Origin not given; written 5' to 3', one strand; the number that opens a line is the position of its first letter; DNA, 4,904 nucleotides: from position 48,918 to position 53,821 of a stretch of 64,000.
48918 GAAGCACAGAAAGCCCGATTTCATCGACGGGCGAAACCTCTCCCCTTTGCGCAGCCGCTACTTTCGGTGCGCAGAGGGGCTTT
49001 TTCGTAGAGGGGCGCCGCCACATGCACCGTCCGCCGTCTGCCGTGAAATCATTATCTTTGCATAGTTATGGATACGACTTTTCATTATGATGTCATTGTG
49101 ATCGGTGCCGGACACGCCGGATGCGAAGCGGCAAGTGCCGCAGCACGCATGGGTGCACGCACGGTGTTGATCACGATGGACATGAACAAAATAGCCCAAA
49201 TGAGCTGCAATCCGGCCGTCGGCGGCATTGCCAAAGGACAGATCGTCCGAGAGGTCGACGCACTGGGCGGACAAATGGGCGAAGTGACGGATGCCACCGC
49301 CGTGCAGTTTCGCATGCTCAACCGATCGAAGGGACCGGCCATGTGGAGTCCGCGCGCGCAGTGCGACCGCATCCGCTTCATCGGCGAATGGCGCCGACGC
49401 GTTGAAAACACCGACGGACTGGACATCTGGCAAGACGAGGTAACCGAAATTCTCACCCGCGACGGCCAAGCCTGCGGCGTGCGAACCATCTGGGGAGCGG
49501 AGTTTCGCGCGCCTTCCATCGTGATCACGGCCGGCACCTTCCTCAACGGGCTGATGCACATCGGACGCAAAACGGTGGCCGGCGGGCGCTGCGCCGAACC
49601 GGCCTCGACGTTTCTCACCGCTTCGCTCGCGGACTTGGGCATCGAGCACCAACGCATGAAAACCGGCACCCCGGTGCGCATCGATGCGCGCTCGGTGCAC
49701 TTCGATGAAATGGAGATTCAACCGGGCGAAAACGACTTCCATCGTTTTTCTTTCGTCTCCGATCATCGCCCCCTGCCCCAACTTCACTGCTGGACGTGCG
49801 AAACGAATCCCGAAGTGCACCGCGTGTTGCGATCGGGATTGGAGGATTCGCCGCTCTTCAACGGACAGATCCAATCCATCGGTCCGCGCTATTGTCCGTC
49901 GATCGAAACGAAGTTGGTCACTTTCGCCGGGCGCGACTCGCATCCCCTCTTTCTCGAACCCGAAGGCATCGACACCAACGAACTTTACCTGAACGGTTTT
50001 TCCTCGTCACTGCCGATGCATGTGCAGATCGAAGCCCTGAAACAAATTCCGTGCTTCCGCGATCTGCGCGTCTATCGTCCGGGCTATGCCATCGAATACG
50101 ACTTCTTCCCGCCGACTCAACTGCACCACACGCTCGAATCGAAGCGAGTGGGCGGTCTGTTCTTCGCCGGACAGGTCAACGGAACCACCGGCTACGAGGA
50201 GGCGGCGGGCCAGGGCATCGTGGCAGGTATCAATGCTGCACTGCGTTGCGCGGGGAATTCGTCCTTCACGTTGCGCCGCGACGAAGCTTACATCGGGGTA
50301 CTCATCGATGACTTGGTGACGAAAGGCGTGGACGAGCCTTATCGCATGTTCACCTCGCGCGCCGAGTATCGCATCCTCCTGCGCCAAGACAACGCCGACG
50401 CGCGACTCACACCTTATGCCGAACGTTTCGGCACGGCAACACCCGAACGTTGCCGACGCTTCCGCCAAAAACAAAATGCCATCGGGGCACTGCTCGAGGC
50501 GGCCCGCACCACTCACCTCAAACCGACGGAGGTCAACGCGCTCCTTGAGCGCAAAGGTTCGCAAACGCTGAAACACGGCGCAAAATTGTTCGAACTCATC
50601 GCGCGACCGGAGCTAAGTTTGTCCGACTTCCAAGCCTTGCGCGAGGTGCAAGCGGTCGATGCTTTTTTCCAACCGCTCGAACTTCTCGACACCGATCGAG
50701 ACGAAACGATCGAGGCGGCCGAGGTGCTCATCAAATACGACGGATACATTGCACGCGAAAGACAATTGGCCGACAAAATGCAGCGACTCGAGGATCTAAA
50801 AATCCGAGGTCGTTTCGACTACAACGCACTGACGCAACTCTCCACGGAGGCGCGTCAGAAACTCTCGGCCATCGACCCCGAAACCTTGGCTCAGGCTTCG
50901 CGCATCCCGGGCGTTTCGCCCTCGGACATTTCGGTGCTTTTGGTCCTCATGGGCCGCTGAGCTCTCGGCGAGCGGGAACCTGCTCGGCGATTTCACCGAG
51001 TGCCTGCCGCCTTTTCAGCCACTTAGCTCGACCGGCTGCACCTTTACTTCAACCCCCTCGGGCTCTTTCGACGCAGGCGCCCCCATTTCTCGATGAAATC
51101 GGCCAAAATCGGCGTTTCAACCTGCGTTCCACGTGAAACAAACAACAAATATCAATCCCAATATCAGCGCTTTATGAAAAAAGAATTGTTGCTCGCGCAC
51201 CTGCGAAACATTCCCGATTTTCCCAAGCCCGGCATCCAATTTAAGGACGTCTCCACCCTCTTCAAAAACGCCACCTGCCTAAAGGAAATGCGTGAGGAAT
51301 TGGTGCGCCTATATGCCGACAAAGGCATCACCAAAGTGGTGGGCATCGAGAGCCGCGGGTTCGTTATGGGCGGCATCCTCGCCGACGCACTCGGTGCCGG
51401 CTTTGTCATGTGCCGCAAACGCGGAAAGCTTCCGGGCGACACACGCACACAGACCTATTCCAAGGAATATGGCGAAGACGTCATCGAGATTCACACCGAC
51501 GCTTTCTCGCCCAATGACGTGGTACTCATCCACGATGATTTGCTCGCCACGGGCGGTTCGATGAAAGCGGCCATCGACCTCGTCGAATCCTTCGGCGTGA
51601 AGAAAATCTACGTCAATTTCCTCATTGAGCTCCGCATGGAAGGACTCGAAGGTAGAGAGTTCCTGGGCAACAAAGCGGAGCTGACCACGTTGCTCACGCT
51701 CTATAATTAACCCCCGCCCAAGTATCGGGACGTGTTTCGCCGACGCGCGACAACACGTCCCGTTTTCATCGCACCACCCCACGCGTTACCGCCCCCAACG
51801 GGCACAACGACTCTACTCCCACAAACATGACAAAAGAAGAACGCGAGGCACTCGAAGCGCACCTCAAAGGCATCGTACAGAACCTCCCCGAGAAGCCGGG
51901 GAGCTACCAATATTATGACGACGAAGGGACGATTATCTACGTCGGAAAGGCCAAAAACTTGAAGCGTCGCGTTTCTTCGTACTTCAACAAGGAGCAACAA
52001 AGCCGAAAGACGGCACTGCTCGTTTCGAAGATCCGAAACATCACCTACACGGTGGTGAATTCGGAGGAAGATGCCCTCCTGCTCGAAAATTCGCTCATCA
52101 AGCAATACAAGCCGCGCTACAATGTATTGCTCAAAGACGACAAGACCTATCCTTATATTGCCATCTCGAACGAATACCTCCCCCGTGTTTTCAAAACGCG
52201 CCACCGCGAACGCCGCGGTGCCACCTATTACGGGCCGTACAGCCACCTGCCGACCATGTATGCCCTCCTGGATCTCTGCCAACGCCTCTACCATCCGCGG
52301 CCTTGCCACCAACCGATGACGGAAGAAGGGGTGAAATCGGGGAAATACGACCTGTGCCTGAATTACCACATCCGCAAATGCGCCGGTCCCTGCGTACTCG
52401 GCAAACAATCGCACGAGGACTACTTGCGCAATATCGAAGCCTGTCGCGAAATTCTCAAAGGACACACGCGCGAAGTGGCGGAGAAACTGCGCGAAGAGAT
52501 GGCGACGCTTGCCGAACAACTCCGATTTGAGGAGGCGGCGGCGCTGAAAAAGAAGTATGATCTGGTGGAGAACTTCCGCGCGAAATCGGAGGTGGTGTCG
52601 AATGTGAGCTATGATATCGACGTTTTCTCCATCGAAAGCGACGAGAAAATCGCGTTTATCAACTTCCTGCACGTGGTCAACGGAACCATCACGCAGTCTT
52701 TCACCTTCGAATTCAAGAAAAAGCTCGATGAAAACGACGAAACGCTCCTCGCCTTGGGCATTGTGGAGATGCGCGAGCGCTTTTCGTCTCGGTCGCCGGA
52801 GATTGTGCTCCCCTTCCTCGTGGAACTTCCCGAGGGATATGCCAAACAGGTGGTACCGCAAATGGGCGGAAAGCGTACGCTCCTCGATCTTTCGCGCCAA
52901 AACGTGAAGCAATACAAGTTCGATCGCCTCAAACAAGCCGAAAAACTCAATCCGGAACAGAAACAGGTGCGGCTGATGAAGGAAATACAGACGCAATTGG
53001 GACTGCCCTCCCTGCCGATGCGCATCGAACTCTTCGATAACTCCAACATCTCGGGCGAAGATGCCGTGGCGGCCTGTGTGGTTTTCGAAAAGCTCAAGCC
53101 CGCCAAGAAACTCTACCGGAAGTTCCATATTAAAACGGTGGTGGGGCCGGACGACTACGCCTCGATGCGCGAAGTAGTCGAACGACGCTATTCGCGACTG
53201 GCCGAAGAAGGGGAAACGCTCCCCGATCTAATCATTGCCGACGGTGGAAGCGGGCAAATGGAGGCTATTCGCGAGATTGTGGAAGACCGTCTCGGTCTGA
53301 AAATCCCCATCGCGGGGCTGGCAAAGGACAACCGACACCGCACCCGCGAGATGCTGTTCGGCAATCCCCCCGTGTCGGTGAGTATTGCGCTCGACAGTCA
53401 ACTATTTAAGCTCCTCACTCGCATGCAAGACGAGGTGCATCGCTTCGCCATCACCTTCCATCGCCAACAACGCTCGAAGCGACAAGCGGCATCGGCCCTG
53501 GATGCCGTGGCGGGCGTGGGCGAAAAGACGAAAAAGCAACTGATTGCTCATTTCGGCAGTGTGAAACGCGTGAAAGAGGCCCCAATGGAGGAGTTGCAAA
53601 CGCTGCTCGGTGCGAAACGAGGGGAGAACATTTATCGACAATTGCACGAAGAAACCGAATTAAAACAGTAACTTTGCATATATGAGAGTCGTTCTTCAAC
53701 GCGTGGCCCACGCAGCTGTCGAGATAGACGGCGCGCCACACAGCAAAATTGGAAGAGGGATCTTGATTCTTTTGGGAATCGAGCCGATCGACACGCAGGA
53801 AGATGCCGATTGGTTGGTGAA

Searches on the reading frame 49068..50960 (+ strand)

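Call 83: search_protein_families(library=pfam, proteins=[window:49068-50960:+], max_evalue=0.001)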
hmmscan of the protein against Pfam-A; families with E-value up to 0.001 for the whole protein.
window:49068-50960:+ (630 aa): 10 families
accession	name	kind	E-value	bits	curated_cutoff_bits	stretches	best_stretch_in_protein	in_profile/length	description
PF01134.28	GIDA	-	9.1e-154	512.7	22.1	1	8-396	1-389/391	Glucose inhibited division protein A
PF13932.14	SAM_GIDA_C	-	3.3e-24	84.9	27.1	1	569-625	1-57/57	tRNA modifying enzyme MnmG/GidA C-terminal helical bundle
PF21680.2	GIDA_C_1st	-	8.9e-20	71.7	24.7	1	460-565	2-96/96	tRNA modifying enzyme MnmG/GidA C-terminal helical domain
PF12831.13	FAD_oxidored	-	4.4e-07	30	27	1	8-36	1-29/416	FAD dependent oxidoreductase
PF07992.20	Pyr_redox_2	-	9.1e-06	25.7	26.1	1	7-49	1-42/291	Pyridine nucleotide-disulphide oxidoreductase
PF00890.30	FAD_binding_2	-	2.1e-05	24.4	20.4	1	8-37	1-30/414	FAD binding domain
PF01262.27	AlaDh_PNT_C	-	4.8e-05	23.3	23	1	8-45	30-67/214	Alanine dehydrogenase/PNT, C-terminal domain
PF03486.20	HI0933_like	-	7.9e-05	22.7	50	0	8-36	2-30/244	HI0933-like protein Rossmann domain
PF01266.30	DAO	-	0.00053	20.1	27.9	0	8-38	1-31/353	FAD dependent oxidoreductase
PF00070.33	Pyr_redox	-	0.00059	20.7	22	0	9-37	2-30/82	Pyridine nucleotide-disulphide oxidoreductase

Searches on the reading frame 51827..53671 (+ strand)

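Call 83: search_protein_families(library=pfam, proteins=[window:51827-53671:+], max_evalue=0.001)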
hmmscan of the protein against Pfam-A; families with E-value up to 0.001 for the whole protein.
window:51827-53671:+ (614 aa): 7 families
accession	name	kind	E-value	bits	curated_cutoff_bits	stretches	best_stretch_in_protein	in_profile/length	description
PF08459.17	UvrC_RNaseH_dom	-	4.2e-54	183.1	22.3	1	389-542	2-159/159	UvrC RNAse H endonuclease domain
PF22920.2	UvrC_RNaseH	-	1.9e-13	50.8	24.3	1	263-362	1-111/116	UvrC Ribonuclease H-like domain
PF01541.30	GIY-YIG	-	9.7e-11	42.3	22.6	1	25-99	3-78/78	GIY-YIG catalytic domain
PF14520.12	HHH_5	-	3.1e-05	24.8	27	1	557-607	3-56/57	Helix-hairpin-helix domain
PF24348.1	DUF7508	-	4.2e-05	24.1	26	0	16-58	14-55/79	Domain of unknown function (DUF7508)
PF12826.13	HHH_2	-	0.00075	20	27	0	563-593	10-40/64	Helix-hairpin-helix motif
PF21999.2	IMS_HHH_1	-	0.001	19.9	27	0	563-605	5-48/53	DNA polymerase-iota, thumb domain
